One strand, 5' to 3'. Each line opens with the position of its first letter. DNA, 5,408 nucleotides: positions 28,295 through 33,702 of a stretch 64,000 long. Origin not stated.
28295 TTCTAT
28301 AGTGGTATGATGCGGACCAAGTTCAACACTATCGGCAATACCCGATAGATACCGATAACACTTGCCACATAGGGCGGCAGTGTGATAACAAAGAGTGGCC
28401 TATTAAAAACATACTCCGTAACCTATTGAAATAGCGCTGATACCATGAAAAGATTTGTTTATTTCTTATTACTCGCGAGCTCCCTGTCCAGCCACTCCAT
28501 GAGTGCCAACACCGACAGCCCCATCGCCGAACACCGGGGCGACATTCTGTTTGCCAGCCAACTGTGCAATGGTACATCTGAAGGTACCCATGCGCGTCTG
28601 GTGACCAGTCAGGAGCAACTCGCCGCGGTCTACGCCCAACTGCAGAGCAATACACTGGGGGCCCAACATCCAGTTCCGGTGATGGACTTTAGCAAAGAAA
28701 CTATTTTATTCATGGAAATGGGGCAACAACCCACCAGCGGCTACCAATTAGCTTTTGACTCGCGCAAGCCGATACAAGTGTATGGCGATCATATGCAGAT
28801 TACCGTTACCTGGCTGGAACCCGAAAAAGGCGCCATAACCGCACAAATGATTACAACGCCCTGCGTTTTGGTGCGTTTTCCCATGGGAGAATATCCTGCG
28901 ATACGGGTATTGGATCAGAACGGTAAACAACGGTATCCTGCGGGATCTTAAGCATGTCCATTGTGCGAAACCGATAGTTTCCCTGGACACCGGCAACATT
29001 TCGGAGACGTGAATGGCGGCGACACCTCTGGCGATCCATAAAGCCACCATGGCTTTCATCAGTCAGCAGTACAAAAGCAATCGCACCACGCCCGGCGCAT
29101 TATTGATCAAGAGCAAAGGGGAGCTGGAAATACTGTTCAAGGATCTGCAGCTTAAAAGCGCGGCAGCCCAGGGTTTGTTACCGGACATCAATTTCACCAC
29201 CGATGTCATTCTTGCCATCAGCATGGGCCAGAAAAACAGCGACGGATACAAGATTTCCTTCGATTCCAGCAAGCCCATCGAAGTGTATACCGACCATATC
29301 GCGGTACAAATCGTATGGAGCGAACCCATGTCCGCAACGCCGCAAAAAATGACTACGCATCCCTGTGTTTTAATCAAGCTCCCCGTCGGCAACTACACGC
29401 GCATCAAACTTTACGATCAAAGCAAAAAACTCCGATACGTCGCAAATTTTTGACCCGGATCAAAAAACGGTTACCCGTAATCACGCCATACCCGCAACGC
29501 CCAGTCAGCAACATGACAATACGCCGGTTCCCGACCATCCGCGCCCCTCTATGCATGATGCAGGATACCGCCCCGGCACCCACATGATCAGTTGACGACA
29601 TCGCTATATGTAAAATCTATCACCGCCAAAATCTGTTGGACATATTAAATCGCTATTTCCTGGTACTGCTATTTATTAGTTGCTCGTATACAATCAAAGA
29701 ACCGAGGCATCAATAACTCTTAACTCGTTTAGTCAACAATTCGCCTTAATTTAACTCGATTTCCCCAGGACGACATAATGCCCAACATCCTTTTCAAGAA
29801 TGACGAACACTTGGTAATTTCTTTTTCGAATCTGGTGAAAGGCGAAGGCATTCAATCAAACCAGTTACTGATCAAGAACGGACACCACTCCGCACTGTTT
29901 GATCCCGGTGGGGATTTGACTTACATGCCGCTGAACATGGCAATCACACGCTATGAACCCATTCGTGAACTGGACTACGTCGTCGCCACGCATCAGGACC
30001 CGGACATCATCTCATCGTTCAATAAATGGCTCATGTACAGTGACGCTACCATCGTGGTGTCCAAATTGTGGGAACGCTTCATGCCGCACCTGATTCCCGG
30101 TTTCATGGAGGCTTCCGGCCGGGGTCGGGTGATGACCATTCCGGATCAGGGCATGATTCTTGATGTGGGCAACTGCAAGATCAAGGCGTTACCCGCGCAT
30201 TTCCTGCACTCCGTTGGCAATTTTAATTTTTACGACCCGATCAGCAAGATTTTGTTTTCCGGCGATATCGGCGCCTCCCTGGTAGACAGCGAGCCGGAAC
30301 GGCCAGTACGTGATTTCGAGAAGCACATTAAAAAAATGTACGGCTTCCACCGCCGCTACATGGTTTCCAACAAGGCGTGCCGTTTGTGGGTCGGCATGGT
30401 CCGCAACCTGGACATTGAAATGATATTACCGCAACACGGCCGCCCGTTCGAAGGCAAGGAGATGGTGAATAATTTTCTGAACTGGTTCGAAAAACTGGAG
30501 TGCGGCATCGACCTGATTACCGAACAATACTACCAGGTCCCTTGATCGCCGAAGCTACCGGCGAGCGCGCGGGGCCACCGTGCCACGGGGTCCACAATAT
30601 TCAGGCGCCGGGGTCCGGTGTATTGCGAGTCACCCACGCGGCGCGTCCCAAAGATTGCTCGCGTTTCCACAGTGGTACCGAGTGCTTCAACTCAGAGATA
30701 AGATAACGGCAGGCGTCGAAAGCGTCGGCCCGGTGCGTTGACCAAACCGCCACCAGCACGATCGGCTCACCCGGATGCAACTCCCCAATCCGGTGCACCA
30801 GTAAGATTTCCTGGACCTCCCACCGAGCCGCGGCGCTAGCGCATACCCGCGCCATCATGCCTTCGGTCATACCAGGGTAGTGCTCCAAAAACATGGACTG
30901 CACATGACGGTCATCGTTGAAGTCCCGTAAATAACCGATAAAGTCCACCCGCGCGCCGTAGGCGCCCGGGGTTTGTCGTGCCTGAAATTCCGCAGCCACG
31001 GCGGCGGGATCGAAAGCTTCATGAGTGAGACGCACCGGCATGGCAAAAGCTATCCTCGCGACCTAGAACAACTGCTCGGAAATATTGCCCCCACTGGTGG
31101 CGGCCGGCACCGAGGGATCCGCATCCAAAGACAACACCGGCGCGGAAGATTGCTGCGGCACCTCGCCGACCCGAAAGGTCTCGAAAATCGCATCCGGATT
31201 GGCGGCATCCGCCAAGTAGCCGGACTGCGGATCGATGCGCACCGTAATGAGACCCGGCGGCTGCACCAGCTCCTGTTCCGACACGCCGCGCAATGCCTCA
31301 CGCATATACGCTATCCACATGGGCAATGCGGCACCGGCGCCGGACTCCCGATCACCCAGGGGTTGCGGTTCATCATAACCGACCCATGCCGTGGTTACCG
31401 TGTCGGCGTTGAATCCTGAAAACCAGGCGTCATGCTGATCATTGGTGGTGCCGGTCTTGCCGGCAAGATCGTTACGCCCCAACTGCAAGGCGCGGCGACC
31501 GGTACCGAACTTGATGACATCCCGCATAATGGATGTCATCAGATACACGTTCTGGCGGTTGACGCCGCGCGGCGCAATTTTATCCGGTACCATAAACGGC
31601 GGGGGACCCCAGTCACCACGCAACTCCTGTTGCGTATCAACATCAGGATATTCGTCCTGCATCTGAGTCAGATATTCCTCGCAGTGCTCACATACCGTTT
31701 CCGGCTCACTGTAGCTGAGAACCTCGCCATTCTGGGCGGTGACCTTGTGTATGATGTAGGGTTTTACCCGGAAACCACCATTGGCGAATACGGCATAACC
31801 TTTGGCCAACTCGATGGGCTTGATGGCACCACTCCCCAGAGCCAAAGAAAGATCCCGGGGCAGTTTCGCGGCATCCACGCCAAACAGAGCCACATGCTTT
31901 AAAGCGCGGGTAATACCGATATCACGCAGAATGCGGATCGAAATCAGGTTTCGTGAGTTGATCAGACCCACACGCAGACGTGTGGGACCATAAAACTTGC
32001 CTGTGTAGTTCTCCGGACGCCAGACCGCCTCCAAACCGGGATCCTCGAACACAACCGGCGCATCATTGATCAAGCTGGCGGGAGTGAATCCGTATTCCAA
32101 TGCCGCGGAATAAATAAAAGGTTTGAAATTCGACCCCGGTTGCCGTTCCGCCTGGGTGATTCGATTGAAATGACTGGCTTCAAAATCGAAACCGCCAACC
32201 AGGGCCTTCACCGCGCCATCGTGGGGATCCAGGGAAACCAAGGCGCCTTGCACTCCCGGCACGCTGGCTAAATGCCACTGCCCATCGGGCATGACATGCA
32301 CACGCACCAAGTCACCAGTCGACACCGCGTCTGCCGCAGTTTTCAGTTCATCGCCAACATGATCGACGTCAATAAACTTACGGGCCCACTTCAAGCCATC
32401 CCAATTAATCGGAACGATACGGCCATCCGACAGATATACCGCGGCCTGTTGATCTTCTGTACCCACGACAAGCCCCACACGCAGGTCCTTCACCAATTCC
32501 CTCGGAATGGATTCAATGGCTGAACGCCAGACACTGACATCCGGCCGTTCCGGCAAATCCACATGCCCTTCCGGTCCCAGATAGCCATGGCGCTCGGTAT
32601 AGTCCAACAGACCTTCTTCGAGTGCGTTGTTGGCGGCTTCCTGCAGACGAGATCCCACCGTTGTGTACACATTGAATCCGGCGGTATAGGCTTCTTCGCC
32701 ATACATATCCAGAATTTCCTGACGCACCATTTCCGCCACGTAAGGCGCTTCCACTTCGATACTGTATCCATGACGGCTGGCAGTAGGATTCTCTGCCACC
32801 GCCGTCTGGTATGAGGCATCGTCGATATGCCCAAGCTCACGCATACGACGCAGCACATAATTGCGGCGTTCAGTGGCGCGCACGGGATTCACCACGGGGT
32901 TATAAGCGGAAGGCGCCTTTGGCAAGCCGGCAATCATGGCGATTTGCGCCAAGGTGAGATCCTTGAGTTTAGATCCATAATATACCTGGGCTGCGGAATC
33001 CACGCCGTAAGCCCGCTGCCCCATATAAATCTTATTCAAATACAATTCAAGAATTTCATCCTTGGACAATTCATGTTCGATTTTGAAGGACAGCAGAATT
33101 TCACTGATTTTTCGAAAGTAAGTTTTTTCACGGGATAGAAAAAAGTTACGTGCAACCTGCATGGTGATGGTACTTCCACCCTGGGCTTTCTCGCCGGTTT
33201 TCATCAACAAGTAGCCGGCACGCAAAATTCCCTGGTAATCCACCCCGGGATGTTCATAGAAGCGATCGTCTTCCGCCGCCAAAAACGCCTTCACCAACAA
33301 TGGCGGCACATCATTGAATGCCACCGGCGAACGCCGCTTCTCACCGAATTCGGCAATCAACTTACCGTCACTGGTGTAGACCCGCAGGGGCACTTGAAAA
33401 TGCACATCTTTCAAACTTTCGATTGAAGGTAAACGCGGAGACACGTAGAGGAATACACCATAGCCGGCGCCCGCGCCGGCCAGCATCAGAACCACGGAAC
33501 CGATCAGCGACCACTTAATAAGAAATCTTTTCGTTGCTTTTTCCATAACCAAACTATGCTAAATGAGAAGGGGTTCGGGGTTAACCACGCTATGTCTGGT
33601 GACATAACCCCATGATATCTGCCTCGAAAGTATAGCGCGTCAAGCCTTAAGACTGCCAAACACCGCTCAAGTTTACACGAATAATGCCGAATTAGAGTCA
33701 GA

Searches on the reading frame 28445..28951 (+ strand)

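Call 64: search_protein_families(library=pfam, proteins=[window:28445-28951:+], max_evalue=0.001)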
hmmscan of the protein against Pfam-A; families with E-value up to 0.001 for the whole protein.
window:28445-28951:+ (168 aa): 1 family
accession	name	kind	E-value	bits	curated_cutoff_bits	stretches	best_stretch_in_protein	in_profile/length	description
PF14343.11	PrcB_C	-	2.6e-10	40.8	24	1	91-145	6-55/56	PrcB C-terminal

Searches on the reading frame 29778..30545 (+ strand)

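Call 64: search_protein_families(library=pfam, proteins=[window:29778-30545:+], max_evalue=0.001)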
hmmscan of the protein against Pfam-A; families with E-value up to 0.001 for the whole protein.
window:29778-30545:+ (255 aa): 2 families
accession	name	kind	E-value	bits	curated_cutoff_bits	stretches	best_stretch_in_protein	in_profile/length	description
PF19583.5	ODP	-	1.5e-71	240.8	27.2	1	25-221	1-194/194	ODP family beta lactamase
PF00753.33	Lactamase_B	-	5.9e-19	69.2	22.7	1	25-220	4-196/196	Metallo-beta-lactamase superfamily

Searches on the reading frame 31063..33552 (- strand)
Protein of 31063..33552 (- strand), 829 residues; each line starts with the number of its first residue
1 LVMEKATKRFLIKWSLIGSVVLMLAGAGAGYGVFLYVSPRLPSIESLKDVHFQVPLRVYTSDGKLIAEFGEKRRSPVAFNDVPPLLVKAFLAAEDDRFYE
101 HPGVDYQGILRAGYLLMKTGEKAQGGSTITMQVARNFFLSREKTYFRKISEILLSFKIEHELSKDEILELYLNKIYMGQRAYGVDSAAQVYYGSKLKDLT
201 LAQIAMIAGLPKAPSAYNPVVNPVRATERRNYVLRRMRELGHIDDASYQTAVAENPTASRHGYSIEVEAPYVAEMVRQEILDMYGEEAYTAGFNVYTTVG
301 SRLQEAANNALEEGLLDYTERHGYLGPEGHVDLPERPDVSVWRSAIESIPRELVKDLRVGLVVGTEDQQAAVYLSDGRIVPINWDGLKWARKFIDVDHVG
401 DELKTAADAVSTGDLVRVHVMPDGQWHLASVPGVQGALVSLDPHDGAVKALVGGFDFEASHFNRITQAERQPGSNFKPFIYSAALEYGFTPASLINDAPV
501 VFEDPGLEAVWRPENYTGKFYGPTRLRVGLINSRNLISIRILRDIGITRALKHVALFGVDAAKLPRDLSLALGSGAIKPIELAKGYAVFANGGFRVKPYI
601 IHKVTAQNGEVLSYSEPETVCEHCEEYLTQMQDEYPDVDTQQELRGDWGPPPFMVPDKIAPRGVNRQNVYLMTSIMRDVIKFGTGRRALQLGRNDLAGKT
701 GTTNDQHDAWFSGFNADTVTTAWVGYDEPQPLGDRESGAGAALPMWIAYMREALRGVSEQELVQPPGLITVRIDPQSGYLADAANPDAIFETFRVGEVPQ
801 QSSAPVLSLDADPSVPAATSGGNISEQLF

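Call 40: search_protein_families(library=ncbifam, proteins=[window:31063-33552:-], max_evalue=0.00001)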
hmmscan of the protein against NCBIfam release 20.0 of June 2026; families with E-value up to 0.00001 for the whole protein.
window:31063-33552:- (829 aa): 14 families
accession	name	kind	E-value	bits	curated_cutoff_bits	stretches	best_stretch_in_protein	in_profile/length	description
NF008643.0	PRK11636.1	equivalog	2.2e-230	767.2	1263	2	11-625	3-616/850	peptidoglycan glycosyltransferase/peptidoglycan DD-transpeptidase MrcA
TIGR02074.1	PBP_1a_fam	subfamily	8.9e-178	592.4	508.75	1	73-754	1-533/535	PBP1A family penicillin-binding protein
NF051885.1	tranpepglycosPbpC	equivalog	5.4e-147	491.1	900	3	16-316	17-315/632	multimodular transpeptidase-transglycosylase PbpC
TIGR02071.1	PBP_1b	equivalog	3.1e-118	395.9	717.75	3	45-316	115-393/729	penicillin-binding protein 1B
TIGR02073.1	PBP_1c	equivalog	5.4e-95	319.5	494.2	3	71-313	30-262/728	penicillin-binding protein 1C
NF007061.0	PRK09506.1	equivalog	7.1e-92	308.6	1120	3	71-317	208-458/825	bifunctional glycosyl transferase/transpeptidase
NF038272.1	strep_PBP1A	exception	2.2e-79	267.5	1075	2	11-306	7-307/658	penicillin-binding protein PBP1A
NF038276.1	strep_PBP2A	exception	1.9e-77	261.1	1100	2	5-307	28-332/716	penicillin-binding protein PBP2A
NF011423.0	PRK14850.1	equivalog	2.2e-74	251.2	1275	3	71-315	154-402/764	penicillin-binding protein 1b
NF008414.0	PRK11240.1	equivalog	7.1e-57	193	1121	2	73-247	63-236/774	peptidoglycan glycosyltransferase PbpC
NF038274.1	strep_PBP1B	exception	2.4e-48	165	1225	2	20-226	25-239/745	penicillin-binding protein PBP1B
NF010008.0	PRK13481.1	equivalog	1.3e-38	132.9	270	1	71-254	77-266/269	glycosyltransferase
TIGR02070.1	mono_pep_trsgly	equivalog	8.8e-37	126.7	182.65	1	77-240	58-221/224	monofunctional biosynthetic peptidoglycan transglycosylase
TIGR03423.1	pbp2_mrdA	equivalog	4.9e-16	58.4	455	1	569-704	427-527/593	penicillin-binding protein 2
